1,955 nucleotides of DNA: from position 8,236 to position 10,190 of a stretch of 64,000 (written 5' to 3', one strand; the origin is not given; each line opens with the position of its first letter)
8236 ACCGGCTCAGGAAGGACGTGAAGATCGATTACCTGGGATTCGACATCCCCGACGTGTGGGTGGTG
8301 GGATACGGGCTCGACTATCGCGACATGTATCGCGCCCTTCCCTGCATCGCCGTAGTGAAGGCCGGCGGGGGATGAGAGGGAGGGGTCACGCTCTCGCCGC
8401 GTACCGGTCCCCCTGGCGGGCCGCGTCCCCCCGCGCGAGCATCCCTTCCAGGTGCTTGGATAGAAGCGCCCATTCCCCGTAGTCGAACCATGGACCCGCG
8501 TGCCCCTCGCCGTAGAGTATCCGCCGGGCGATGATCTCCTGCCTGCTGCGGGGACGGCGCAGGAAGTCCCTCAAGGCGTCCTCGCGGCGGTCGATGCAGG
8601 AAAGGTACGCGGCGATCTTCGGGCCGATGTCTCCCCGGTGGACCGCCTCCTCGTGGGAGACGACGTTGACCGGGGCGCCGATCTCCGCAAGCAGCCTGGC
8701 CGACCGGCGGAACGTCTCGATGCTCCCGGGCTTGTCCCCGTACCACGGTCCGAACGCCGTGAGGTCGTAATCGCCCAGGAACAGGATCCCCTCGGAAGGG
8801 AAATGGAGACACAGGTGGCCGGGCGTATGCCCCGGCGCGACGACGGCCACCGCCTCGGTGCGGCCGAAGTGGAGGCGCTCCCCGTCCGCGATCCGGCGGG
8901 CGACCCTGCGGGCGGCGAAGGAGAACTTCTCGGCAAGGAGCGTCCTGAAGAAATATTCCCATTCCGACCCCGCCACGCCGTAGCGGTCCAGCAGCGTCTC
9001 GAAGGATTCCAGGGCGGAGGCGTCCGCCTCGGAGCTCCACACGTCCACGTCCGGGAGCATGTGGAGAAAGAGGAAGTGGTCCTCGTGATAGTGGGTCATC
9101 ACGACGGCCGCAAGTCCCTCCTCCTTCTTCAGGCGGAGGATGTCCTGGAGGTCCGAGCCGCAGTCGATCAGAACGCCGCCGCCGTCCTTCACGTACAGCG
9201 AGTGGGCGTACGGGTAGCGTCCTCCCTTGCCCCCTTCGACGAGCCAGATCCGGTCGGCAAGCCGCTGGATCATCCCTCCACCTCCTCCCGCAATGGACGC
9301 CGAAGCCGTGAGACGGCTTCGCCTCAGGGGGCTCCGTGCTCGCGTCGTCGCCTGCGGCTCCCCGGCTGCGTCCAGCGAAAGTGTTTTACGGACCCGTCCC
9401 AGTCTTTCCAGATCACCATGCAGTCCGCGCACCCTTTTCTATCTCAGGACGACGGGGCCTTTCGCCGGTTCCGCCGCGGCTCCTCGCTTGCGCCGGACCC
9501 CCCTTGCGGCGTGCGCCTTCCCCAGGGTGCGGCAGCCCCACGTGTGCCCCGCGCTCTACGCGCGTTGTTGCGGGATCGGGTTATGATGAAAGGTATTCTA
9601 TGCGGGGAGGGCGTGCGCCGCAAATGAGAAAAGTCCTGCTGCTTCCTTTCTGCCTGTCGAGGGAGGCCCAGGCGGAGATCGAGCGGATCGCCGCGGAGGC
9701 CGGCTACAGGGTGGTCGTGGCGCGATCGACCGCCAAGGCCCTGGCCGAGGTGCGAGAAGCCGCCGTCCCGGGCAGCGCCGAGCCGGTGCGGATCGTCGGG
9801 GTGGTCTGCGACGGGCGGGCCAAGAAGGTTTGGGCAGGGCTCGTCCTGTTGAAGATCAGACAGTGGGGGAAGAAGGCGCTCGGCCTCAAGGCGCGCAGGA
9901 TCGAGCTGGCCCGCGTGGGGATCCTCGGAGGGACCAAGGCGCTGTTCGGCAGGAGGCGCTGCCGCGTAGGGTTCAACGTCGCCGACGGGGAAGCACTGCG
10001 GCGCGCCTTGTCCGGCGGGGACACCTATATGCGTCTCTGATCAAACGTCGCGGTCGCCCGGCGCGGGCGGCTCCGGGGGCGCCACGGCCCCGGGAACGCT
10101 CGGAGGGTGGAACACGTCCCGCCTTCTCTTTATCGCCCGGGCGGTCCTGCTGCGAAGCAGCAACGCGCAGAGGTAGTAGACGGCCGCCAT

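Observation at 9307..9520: Repeat family A: ~200-bp intergenic element with conserved ~55-nt ends and an unrelated core, in two copies; the ends form imperfect terminal inverted repeats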

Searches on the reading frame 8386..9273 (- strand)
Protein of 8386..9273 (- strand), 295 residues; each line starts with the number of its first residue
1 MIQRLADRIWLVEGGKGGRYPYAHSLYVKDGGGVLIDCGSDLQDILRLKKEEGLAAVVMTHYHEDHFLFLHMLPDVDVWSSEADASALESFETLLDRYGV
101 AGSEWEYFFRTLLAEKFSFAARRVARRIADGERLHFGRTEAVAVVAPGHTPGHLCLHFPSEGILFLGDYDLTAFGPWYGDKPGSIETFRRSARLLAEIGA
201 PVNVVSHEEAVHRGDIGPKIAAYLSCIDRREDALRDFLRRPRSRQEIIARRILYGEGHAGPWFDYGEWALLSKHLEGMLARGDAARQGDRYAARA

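Call 25: find_encoding_contigs(protein=window:8386-9273:-, flank=10000, max_places=10)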
Protein window:8386-9273:- (295 aa): 1 contig read that carries it; 1 place shown.
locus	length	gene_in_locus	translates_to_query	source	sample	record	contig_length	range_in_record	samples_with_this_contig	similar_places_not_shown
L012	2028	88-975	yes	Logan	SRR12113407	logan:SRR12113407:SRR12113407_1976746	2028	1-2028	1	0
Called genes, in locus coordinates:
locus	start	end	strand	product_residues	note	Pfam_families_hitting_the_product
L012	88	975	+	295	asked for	PF00753:Lactamase_B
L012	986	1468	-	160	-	PF00156:Pribosyltran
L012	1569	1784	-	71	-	-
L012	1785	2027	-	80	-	?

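Call 40: find_homologous_proteins(query=window:8386-9273:-, max_evalue=1e-40)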
Query window:8386-9273:- (295 aa): 836 proteins with E <= 1e-40 among 7826 candidates; the best 120 are listed.
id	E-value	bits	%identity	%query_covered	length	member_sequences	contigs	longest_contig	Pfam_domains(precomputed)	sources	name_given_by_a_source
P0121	2.3e-179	613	89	99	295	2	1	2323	PF00753.34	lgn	-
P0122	2.1e-163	561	82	100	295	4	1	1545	PF00753.34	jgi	jgi:glyoxylase-like metal-dependent hydrolase (beta-lactamase superfamily II)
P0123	4.1e-163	560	81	100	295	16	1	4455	PF00753.34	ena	-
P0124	1.0e-162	559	81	100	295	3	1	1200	PF00753.34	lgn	-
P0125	1.4e-162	558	81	100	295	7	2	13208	PF00753.34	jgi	jgi:glyoxylase-like metal-dependent hydrolase (beta-lactamase superfamily II)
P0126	2.7e-162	557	82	100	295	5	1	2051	PF00753.34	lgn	-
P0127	1.9e-159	548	78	100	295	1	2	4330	PF00753.34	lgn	-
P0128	2.3e-159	548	80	100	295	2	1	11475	PF00753.34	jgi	jgi:glyoxylase-like metal-dependent hydrolase (beta-lactamase superfamily II)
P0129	8.2e-159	546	79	99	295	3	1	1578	PF00753.34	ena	-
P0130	9.2e-159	546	80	100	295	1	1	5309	PF00753.34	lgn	-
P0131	4.6e-158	543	81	99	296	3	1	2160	PF00753.34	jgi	jgi:glyoxylase-like metal-dependent hydrolase (beta-lactamase superfamily II)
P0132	2.2e-157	541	77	100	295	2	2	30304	PF00753.34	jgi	jgi:glyoxylase-like metal-dependent hydrolase (beta-lactamase superfamily II)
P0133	5.6e-157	540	78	100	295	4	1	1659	PF00753.34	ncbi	-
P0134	6.9e-157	539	81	99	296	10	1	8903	PF00753.34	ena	-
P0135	7.4e-157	539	78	100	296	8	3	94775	PF00753.34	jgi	jgi:glyoxylase-like metal-dependent hydrolase (beta-lactamase superfamily II)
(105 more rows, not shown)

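Call 41: find_encoding_contigs(protein=P0121, flank=10000, max_places=3)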
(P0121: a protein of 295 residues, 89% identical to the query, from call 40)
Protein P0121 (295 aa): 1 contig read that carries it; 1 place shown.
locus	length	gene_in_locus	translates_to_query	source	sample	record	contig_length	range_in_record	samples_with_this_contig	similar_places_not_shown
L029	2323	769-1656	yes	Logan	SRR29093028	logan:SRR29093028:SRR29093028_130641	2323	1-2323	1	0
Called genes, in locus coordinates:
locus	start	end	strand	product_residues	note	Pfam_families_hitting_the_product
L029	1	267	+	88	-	?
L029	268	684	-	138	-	-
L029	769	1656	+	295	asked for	PF00753:Lactamase_B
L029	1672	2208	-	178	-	PF00156:Pribosyltran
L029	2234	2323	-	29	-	?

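Call 42: find_encoding_contigs(protein=P0125, flank=10000, max_places=3)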
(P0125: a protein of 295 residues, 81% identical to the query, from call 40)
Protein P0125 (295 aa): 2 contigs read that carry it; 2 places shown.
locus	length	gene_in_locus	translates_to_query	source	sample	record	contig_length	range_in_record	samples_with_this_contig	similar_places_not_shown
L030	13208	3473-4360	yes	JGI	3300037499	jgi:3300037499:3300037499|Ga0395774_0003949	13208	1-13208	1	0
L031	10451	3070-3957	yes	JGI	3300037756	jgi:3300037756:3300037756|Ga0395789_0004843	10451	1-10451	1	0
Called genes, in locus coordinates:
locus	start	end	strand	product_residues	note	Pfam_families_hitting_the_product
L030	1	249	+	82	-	?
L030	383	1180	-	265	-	PF01656:CbiA, PF02374:ArsA_ATPase (faint), PF09140:MipZ, PF10609:ParA, PF13614:AAA_31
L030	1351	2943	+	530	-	PF03023:MurJ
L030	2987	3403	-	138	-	-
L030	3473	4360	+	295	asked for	PF00753:Lactamase_B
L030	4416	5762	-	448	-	PF00092:VWA, PF13519:VWA_2, PF13768:VWA_3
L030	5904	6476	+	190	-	PF04542:Sigma70_r2, PF08281:Sigma70_r4_2, PF04545:Sigma70_r4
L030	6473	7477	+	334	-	PF13490:zf-HC2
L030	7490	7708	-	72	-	-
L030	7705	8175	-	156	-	PF13622:4HBT_3 (weak), PF03061:4HBT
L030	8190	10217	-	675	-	PF00009:GTP_EFTU, PF22042:EF-G_D2, PF03144:GTP_EFTU_D2, PF14492:EFG_III, PF16658:RF3_C (weak), PF03764:EFG_IV, PF00679:EFG_C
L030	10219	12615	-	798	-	PF01136:Peptidase_U32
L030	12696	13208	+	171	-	?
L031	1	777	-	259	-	?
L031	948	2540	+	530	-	PF03023:MurJ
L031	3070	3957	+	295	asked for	PF00753:Lactamase_B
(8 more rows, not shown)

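Call 43: find_encoding_contigs(protein=P0135, flank=10000, max_places=3)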
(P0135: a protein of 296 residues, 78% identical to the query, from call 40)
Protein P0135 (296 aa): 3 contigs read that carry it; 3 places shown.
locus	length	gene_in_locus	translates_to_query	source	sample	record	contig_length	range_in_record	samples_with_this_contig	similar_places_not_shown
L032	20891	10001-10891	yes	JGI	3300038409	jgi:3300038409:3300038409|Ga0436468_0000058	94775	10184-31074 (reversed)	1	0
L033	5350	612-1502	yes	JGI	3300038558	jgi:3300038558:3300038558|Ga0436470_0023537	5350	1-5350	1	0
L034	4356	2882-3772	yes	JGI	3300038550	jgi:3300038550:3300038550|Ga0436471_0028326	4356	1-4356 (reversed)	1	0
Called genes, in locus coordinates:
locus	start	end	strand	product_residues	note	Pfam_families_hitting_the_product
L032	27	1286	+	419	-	-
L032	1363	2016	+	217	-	PF14522:Cytochrome_C7 (faint)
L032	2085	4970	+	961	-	PF14522:Cytochrome_C7 (faint), PF22113:Mtrc-MtrF_II-IV_dom (faint), PF13435:Cytochrome_C554 (faint), PF14537:Cytochrom_c3_2 (faint)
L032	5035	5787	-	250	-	PF00378:ECH_1, PF16113:ECH_2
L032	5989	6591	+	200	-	PF13302:Acetyltransf_3, PF00583:Acetyltransf_1, PF13673:Acetyltransf_10 (weak), PF13508:Acetyltransf_7, PF08445:FR47 (weak)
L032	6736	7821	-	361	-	PF01883:FeS_assembly_P, PF01656:CbiA, PF02374:ArsA_ATPase (faint), PF09140:MipZ, PF10609:ParA, PF13614:AAA_31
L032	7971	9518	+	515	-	PF03023:MurJ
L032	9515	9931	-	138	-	-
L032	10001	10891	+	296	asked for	PF00753:Lactamase_B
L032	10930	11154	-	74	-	-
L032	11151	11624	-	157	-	PF14539:DUF4442, PF13622:4HBT_3, PF03061:4HBT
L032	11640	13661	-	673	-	PF00009:GTP_EFTU, PF22042:EF-G_D2, PF03144:GTP_EFTU_D2, PF14492:EFG_III, PF03764:EFG_IV, PF00679:EFG_C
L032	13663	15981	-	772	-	PF01136:Peptidase_U32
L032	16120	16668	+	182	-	PF04011:LemA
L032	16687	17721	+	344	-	PF01435:Peptidase_M48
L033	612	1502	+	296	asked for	PF00753:Lactamase_B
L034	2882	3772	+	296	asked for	PF00753:Lactamase_B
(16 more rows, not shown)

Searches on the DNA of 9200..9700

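Call 8: search_rna_families(source=window, start=9200, end=9700, threshold=evalue, max_evalue=10)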
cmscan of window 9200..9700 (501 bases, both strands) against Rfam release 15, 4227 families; matches with E-value up to 10: 1.
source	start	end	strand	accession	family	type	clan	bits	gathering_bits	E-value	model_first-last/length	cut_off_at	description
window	9498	9570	+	RF02136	HTT-AS1_3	Gene; lncRNA;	-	11.9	70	10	1-60/60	no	HTT antisense RNA 1 conserved region 3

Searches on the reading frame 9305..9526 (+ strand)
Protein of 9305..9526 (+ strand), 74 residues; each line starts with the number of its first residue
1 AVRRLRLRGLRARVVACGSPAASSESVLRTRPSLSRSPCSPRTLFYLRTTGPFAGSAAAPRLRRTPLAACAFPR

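Call 55: find_homologous_proteins(query=A3, max_evalue=10)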
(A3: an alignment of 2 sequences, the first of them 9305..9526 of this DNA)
Query A3 (2 sequences): 84 candidates shared short words with the query, none scored E <= 10.
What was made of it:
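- A protein search found no such ORFs in the database (call 55).
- Tried and rejected: Protein-space search for ORFs read through other copies (frame +0 alignment of both copies, E up to 10) found none (call 55).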

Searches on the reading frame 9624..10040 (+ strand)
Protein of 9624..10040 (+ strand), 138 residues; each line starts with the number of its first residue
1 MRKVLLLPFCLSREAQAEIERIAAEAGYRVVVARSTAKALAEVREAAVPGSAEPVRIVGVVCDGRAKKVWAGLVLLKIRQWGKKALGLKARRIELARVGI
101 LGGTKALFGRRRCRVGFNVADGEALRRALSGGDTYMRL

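Call 72: find_encoding_contigs(protein=window:9624-10040:+, flank=10000, max_places=10)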
Protein window:9624-10040:+ (138 aa): 1 contig read that carries it; 1 place shown.
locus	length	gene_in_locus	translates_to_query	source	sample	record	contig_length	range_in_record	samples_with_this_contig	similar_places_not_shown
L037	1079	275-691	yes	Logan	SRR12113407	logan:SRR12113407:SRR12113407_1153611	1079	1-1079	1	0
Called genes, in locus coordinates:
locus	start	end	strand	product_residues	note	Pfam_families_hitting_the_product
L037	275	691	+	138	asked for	-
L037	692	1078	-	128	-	?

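Call 80: search_protein_families(library=pfam, proteins=[window:9624-10040:+], max_evalue=0.001)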
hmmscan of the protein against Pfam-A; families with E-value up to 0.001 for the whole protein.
window:9624-10040:+ (138 aa): 0 families
